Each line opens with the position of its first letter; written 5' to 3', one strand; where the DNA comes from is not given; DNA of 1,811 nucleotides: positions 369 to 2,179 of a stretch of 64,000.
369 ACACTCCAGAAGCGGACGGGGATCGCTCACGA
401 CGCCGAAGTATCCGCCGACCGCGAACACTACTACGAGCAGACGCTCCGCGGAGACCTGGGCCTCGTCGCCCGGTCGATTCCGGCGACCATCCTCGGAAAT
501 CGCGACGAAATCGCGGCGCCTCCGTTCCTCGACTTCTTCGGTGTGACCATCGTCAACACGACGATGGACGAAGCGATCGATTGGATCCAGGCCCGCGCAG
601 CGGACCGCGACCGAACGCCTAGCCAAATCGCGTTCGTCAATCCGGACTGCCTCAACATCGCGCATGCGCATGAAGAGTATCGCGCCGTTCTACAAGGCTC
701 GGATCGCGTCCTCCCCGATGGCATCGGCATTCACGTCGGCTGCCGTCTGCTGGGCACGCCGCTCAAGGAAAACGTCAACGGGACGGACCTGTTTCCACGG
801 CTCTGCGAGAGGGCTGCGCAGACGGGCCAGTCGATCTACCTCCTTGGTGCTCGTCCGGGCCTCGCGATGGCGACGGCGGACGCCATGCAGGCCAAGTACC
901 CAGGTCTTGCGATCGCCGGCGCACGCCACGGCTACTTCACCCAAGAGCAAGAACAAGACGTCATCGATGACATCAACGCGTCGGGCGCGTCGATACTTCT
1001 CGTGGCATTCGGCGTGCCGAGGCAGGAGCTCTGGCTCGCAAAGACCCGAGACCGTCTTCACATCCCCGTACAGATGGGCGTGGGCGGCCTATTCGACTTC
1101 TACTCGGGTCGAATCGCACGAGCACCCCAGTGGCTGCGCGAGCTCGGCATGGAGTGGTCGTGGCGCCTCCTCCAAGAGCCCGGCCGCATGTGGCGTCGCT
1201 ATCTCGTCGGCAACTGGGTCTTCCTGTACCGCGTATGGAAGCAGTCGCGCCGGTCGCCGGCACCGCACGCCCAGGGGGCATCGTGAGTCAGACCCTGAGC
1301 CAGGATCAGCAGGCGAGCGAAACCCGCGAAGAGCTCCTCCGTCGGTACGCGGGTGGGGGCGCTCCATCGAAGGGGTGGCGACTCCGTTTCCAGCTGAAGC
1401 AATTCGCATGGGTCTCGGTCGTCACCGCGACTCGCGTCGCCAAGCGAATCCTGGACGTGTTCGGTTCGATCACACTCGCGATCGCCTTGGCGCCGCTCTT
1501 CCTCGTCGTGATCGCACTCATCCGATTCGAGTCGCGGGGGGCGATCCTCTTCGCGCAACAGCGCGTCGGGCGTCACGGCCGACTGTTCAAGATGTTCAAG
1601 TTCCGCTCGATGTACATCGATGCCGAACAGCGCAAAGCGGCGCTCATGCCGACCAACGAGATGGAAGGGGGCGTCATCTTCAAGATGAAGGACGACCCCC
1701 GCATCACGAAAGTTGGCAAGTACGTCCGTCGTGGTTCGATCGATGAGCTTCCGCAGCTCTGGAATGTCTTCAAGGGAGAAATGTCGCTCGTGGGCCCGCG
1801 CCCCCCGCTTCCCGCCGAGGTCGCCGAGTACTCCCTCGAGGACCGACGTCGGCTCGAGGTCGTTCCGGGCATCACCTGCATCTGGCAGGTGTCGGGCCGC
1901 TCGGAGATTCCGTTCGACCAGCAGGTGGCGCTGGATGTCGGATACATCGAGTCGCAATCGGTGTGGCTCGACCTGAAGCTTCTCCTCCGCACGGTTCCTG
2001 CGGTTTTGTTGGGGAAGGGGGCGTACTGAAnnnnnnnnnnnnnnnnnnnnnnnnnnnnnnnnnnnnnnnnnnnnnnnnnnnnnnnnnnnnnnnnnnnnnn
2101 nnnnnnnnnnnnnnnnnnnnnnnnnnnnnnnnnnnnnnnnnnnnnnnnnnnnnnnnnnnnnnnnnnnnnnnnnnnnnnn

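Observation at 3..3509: Three consecutive proteins carry polyprenyl-P sugar-phosphate transferase domains, but only the middle one is canonical; the flanking ones are fusions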

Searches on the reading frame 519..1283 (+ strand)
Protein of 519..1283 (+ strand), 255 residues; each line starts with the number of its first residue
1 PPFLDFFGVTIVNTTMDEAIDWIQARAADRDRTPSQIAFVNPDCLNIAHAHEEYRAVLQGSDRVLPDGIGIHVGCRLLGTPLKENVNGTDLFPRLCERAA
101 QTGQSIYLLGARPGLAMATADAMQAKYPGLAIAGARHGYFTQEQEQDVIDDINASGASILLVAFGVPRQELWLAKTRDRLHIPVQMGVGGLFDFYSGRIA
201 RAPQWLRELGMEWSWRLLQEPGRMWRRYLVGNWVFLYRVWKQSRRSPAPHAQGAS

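Call 58: search_solved_structures(query=window:519-1283:+, show_alignments=2, max_evalue=0.001)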
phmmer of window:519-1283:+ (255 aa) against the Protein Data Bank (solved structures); distinct sequences matched with E-value up to 0.001: 3.
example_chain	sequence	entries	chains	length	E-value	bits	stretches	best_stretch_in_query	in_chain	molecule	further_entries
7mpk_A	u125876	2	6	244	5e-49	170.2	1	4-228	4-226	N-acetylglucosaminyldiphosphoundecaprenol N-acetyl-beta-D-mannosaminyltransferase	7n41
5wb4_A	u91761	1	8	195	1.8e-38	135.6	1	4-197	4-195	N-acetylglucosaminyldiphosphoundecaprenol N-acetyl-beta-D-mannosaminyltransferase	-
5wfg_A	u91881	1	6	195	3.4e-38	134.7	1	4-197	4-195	N-acetylglucosaminyldiphosphoundecaprenol N-acetyl-beta-D-mannosaminyltransferase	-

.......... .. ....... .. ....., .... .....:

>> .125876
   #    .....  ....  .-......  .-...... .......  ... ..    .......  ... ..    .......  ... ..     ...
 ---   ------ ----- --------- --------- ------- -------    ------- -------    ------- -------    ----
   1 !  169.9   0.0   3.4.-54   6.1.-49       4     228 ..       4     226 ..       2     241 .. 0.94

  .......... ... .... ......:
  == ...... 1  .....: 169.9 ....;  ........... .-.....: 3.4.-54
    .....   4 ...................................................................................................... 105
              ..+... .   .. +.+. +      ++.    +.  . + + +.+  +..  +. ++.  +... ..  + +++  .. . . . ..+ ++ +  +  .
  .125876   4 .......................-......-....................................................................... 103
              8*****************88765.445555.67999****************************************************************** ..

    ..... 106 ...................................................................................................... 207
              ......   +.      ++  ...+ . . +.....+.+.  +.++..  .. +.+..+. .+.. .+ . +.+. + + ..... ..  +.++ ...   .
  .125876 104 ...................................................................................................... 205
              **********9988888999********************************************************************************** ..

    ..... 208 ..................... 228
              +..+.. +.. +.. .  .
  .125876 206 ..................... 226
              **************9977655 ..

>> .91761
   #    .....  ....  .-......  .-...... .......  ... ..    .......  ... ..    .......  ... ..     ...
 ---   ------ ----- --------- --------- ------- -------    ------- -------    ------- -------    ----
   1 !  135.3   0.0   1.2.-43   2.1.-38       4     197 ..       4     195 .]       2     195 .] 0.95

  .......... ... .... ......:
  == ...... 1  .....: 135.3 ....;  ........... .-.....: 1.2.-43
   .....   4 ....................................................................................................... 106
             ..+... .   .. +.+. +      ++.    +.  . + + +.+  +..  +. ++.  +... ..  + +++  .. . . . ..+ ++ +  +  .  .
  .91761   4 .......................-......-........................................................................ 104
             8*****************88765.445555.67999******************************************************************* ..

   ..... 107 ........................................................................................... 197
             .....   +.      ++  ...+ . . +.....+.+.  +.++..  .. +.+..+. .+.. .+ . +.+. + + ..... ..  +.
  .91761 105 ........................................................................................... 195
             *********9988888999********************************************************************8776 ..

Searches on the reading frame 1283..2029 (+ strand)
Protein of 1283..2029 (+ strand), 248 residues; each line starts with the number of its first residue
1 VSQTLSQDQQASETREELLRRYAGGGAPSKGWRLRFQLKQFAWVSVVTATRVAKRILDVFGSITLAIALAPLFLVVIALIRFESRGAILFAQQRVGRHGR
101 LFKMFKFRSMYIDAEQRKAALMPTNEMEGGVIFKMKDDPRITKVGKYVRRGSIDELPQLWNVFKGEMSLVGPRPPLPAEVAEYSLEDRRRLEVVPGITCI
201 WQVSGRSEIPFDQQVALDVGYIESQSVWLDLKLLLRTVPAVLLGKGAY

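Call 3: search_protein_families(library=pfam, proteins=[window:1283-2029:+], max_evalue=0.1)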
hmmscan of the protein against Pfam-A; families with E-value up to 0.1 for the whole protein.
window:1283-2029:+ (248 aa): 1 family
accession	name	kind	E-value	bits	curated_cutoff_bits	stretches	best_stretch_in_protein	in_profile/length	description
PF02397.22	Bac_transf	-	7.4e-65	218.3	27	1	54-242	1-178/179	Bacterial sugar transferase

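Call 4: search_protein_families(library=ncbifam, proteins=[window:1283-2029:+], max_evalue=0.1)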
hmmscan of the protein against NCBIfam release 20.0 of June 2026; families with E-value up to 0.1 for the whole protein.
window:1283-2029:+ (248 aa): 10 families
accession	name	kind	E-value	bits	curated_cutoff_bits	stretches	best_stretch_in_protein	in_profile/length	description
TIGR03025.1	EPS_sugtrans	subfamily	6.2e-84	282.8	295.55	1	48-248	252-445/445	exopolysaccharide biosynthesis polyprenyl glycosylphosphotransferase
TIGR03022.1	WbaP_sugtrans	subfamily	2.7e-74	251.1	403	1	49-248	254-456/456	undecaprenyl-phosphate galactose phosphotransferase WbaP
NF041877.1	EPS_EpsZ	equivalog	4e-74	249.9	800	1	51-247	263-458/459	exopolysaccharide biosynthesis polyisoprenyl-phosphate hexose-1-phosphate transferase EpsZ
TIGR03023.1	WcaJ_sugtrans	equivalog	2.2e-66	225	410.75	1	48-248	257-453/453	undecaprenyl-phosphate glucose phosphotransferase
NF052601.1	undeca_RfbP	equivalog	1.1e-62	211.5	330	1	43-246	34-242/244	undecaprenyl-phosphate galactose phosphotransferase family protein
NF011751.0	PRK15204.1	equivalog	2.1e-46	158.5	907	1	49-248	275-476/476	undecaprenyl-phosphate galactose phosphotransferase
TIGR03013.1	EpsB_2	subfamily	4.4e-46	157.9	393.35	1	49-247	250-442/443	TIGR03013 family XrtA/PEP-CTERM system glycosyltransferase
NF050817.1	PolSacchBiosHfsE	equivalog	1.5e-35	122.8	750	1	51-242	269-460/467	polysaccharide biosynthesis protein HfsE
NF007518.0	PRK10124.1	equivalog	4.9e-35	121.1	684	1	50-248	270-464/464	undecaprenyl-phosphate glucose phosphotransferase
NF045514.1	glycotran_HepC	equivalog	1.5e-26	93.1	140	1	49-174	112-211/220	heterocyst development glycosyltransferase HepC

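Call 19: search_solved_structures(query=window:1283-2029:+, show_alignments=3, max_evalue=0.001)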
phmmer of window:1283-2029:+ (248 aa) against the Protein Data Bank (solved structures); distinct sequences matched with E-value up to 0.001: 7.
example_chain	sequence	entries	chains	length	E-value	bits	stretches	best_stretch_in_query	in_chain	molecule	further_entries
30us_A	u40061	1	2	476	1.2e-51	178.3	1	49-248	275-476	UDP-Gal::undecaprenolphosphate Gal-1-P transferase WbaP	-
9s7s_A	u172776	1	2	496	1.4e-51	178.1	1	49-248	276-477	UDP-Gal::undecaprenolphosphate Gal-1-P transferase WbaP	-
30wc_A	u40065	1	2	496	1.4e-51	178.1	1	49-248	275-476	Undecaprenyl-phosphate galactose phosphotransferase WbaP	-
9s8l_A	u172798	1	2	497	1.4e-51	178.1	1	49-248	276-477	UDP-Gal::undecaprenolphosphate Gal-1-P transferase WbaP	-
8t53_A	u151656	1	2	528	1.9e-44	154.8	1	49-248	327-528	Undecaprenyl-phosphate galactose phosphotransferase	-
8g1n_A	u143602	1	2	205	7.8e-33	116.7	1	53-246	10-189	N,N'-diacetylbacilliosaminyl-1-phosphate transferase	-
8e37_B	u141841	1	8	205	1.5e-32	115.8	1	53-246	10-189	N,N'-diacetylbacilliosaminyl-1-phosphate transferase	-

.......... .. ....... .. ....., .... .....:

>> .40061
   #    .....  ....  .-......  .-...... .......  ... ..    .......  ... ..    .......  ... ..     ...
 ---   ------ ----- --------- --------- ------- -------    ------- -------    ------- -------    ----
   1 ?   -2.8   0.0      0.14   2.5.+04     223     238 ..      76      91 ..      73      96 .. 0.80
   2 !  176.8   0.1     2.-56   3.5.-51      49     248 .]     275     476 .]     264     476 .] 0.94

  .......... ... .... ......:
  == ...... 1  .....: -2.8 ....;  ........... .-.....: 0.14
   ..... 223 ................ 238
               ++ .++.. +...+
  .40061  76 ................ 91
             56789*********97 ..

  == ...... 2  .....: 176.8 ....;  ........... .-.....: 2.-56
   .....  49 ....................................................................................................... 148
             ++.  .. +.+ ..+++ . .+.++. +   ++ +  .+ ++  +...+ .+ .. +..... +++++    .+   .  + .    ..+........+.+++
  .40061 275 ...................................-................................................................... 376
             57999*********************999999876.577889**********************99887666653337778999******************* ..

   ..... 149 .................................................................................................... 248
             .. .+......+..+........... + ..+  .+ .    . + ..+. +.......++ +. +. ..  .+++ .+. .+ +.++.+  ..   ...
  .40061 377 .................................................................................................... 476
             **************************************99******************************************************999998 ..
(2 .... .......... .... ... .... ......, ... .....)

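Call 55: find_homologous_proteins(query=window:1283-2026:+)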
Query window:1283-2026:+ (248 aa): 8000 proteins with E <= 0.001 among 8000 candidates; the best 120 are listed.
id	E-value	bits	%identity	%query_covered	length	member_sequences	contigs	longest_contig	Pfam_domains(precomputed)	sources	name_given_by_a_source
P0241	4.0e-158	542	100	100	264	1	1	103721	PF02397.23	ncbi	-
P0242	1.4e-139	481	87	100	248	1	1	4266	PF02397.23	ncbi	-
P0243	1.2e-135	468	85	100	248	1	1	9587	PF02397.23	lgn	-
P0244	1.2e-133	462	83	100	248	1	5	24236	PF02397.23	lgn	-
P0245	1.5e-130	451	83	96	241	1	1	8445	PF02397.23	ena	-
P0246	4.0e-130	450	81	100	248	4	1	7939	PF02397.23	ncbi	-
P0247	2.6e-127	441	81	96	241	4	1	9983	PF02397.23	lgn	-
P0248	2.0e-126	438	80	100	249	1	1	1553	PF02397.23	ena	-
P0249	3.0e-124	431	78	100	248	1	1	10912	PF02397.23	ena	-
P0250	2.9e-118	411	72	100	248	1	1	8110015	PF02397.23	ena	-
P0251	8.5e-117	406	71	100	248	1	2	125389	PF02397.23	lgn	-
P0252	6.3e-114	397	73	92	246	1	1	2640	PF02397.23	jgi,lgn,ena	-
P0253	4.4e-111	388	70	100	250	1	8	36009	PF02397.23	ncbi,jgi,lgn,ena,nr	ncbi:MAG: sugar transferase [Deltaproteobacteria bacterium]|nr:sugar transferase [Deltaproteobacteri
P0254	1.5e-106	373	71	95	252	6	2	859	PF02397.23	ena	-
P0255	5.3e-105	368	70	94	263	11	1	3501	PF02397.23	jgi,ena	-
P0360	9.1e-95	334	63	98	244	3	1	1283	PF02397.23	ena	-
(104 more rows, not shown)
